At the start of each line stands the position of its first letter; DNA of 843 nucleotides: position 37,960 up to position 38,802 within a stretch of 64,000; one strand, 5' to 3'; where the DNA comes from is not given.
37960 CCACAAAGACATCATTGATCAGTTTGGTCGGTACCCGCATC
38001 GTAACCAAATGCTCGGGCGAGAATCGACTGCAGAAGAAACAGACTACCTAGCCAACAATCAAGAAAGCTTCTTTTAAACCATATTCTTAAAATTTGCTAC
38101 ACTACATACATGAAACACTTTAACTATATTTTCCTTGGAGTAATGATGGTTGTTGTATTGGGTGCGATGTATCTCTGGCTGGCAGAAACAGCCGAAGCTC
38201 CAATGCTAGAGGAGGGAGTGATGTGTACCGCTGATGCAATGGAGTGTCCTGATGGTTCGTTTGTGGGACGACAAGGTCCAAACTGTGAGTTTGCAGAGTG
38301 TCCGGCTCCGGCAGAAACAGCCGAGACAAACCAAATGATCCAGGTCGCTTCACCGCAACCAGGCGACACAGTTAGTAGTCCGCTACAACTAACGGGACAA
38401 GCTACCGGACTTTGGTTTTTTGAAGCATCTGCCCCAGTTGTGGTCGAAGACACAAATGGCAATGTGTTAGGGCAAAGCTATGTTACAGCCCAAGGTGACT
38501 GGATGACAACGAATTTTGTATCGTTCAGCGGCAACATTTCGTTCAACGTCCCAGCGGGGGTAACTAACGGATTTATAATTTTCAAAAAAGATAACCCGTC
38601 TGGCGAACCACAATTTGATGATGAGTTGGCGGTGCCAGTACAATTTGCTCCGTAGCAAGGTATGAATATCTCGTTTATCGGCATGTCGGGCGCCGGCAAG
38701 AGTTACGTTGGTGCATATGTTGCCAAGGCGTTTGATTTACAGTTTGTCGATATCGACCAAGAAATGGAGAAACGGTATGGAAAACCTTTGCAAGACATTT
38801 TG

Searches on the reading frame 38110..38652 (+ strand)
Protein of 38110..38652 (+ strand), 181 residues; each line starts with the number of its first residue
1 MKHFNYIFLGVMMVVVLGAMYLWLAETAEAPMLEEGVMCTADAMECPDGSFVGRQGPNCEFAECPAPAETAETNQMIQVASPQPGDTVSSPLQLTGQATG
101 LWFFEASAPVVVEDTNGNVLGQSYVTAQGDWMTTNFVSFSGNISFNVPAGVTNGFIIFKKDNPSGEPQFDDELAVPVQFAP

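Call 84: search_protein_families(library=pfam, proteins=[window:38110-38652:+], max_evalue=0.001)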
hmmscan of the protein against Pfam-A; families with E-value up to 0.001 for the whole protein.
window:38110-38652:+ (181 aa): 1 family
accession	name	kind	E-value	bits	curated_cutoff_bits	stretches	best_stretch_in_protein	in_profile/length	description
PF10648.15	Gmad2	-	1.2e-13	51.6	25.7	1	77-161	2-80/86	Immunoglobulin-like domain of bacterial spore germination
